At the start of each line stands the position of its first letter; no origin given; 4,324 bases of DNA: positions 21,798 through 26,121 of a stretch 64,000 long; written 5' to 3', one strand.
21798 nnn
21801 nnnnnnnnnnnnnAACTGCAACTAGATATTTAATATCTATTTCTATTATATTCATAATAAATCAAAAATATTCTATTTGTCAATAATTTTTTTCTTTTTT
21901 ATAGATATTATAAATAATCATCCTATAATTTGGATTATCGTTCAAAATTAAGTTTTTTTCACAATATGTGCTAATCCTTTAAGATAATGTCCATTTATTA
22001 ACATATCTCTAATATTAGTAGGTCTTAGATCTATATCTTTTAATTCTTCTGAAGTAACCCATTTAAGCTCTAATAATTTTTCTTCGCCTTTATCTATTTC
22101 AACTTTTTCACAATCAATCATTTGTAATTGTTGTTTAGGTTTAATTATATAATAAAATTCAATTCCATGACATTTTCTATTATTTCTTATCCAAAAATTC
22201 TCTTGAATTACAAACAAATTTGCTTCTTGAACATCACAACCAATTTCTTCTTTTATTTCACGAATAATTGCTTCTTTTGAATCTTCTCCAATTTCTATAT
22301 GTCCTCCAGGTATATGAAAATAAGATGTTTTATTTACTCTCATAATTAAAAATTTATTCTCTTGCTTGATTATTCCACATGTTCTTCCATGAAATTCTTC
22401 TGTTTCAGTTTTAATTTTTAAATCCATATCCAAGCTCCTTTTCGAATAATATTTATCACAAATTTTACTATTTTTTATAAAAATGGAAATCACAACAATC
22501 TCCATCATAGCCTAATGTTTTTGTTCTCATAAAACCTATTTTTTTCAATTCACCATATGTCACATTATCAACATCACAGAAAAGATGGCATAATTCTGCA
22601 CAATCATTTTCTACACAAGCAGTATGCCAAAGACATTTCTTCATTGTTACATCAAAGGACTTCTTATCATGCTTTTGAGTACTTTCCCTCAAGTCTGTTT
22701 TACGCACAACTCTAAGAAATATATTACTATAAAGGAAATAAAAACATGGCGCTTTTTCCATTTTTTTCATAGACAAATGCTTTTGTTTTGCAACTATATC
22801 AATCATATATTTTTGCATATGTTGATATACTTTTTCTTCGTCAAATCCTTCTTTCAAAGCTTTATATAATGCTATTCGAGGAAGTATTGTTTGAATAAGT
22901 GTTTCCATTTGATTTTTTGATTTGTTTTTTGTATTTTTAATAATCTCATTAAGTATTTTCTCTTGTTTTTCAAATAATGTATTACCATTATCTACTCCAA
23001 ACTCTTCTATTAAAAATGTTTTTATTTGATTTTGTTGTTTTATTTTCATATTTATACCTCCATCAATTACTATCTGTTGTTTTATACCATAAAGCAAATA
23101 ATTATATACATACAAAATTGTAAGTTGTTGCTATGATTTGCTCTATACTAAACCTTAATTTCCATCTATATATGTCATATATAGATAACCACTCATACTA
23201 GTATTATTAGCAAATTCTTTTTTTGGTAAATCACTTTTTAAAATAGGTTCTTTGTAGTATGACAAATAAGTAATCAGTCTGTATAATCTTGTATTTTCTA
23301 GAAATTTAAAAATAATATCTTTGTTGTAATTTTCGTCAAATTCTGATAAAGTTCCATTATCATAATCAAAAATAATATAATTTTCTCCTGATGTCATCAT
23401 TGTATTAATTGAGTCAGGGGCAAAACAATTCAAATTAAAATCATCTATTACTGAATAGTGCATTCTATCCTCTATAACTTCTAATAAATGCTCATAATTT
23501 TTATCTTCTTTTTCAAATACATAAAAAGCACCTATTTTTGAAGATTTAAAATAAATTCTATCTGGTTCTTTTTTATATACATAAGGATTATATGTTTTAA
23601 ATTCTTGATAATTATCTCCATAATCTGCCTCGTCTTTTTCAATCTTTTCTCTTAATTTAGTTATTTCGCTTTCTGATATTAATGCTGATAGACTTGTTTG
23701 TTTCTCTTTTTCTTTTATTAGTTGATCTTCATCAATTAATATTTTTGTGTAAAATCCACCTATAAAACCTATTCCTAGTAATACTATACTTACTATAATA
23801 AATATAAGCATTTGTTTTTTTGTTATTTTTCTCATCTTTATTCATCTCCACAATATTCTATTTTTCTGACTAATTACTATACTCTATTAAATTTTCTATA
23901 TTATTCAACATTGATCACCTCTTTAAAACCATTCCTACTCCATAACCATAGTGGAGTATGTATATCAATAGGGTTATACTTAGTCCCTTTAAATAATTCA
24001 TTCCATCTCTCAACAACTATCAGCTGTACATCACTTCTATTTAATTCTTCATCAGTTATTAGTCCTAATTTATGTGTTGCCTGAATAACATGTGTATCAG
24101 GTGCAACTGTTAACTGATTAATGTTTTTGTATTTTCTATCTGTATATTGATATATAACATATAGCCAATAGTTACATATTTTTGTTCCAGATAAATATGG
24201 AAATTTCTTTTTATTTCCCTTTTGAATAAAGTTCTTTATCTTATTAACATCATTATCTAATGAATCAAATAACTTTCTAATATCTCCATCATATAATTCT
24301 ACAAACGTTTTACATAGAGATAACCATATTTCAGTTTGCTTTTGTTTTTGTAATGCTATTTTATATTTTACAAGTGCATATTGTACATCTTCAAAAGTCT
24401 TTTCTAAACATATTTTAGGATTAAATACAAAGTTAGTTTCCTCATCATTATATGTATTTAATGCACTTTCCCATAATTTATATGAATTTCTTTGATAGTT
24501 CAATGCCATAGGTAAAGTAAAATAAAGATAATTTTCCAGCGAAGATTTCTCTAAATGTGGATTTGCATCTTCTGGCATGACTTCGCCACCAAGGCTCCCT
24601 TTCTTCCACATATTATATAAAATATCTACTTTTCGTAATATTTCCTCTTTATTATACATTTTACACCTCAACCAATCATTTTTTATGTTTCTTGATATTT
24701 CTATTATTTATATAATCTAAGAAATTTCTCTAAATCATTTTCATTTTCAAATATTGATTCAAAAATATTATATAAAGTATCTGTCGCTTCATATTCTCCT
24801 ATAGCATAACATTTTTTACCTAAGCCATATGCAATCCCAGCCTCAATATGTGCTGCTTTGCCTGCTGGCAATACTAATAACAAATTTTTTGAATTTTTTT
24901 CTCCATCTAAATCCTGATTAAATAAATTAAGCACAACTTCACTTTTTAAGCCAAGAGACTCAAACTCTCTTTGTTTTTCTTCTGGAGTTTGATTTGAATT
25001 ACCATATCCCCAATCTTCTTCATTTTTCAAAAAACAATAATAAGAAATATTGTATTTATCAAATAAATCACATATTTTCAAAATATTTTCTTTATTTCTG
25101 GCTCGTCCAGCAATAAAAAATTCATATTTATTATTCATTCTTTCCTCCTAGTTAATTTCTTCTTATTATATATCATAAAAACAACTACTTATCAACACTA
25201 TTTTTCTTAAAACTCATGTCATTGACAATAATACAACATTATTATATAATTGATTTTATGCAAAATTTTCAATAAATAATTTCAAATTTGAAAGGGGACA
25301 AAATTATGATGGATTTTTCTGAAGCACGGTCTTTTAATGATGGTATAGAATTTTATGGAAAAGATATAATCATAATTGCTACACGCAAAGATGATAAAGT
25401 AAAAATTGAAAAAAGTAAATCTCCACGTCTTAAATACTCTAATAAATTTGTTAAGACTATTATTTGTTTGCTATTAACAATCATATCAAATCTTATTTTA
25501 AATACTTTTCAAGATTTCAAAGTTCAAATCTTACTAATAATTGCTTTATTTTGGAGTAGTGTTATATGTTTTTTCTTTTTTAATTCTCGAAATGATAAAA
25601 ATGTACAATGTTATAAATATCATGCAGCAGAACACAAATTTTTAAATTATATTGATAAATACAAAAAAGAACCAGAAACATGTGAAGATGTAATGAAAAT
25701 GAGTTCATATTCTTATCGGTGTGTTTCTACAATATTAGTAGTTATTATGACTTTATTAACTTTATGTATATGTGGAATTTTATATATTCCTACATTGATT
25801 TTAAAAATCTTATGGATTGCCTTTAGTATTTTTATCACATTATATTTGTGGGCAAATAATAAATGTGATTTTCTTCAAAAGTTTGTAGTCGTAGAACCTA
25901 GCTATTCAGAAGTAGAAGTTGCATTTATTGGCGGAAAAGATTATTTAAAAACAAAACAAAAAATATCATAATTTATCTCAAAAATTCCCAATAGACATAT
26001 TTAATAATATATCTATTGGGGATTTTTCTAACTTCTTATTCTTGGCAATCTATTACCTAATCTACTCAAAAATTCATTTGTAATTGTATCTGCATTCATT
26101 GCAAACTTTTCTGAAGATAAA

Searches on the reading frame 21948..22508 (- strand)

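Call 14: search_protein_families(library=pfam, proteins=[window:21948-22508:-], max_evalue=0.01)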
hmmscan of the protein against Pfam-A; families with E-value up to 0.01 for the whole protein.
window:21948-22508:- (186 aa): 3 families
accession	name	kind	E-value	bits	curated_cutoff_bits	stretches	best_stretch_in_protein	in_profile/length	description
PF00293.34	NUDIX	-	7.7e-13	49.1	21.1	1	47-163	10-125/134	NUDIX domain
PF22327.2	Nudt16-like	-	0.00032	21.1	27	1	53-136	24-108/161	U8 snoRNA-decapping enzyme-like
PF14815.12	NUDIX_4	-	0.0016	18.6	35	0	47-161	6-103/113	NUDIX domain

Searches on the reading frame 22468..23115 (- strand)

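Call 14: search_protein_families(library=pfam, proteins=[window:22468-23115:-], max_evalue=0.01)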
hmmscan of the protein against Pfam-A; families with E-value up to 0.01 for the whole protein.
window:22468-23115:- (215 aa): 2 families
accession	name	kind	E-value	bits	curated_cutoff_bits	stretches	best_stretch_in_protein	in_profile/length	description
PF14196.11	ATC_hydrolase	-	6.1e-27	95.6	28.1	1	73-212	4-145/145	L-2-amino-thiazoline-4-carboxylic acid hydrolase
PF25553.1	BTB-POZ_ANK-like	-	0.0062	16.4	27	1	52-108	10-66/246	BTB/POZ Ankyrin-like repeat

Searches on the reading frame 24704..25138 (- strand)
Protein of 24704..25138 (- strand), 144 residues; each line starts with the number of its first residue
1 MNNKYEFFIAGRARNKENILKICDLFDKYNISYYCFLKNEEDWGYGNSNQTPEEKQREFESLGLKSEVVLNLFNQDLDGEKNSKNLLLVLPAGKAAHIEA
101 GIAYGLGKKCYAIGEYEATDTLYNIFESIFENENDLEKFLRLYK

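Call 14: search_protein_families(library=pfam, proteins=[window:24704-25138:-], max_evalue=0.01)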
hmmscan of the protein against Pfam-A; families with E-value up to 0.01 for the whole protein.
window:24704-25138:- (144 aa): 1 family
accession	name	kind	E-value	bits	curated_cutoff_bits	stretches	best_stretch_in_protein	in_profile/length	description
PF11934.14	DUF3452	-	0.0047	17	26.3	1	14-74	3-61/135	Domain of unknown function (DUF3452)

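Call 50: search_protein_families(library=ncbifam, proteins=[window:24704-25138:-], max_evalue=0.001)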
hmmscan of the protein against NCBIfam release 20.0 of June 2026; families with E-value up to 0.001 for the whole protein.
window:24704-25138:- (144 aa): 0 families

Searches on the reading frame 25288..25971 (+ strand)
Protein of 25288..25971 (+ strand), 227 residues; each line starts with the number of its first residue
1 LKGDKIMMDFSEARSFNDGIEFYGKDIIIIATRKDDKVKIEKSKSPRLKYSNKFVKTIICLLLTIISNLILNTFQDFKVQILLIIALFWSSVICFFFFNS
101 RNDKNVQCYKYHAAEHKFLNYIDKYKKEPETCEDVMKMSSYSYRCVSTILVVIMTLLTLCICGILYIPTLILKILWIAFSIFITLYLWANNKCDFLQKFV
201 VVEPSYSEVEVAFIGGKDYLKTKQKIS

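Call 14: search_protein_families(library=pfam, proteins=[window:25288-25971:+], max_evalue=0.01)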
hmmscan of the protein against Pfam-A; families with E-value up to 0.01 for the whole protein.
window:25288-25971:+ (227 aa): 1 family
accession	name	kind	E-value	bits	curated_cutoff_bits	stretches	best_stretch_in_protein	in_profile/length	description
PF07136.16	DUF1385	-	3.1e-08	33.7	22.1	1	60-175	53-163/227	Protein of unknown function (DUF1385)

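Call 50: search_protein_families(library=ncbifam, proteins=[window:25288-25971:+], max_evalue=0.001)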
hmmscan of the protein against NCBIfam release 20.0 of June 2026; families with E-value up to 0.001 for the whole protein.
window:25288-25971:+ (227 aa): 1 family
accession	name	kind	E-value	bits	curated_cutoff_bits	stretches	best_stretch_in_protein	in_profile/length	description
TIGR03928.1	T7_EssCb_Firm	equivalog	0.00025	18.8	778.4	1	29-133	12-115/1296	type VII secretion protein EssC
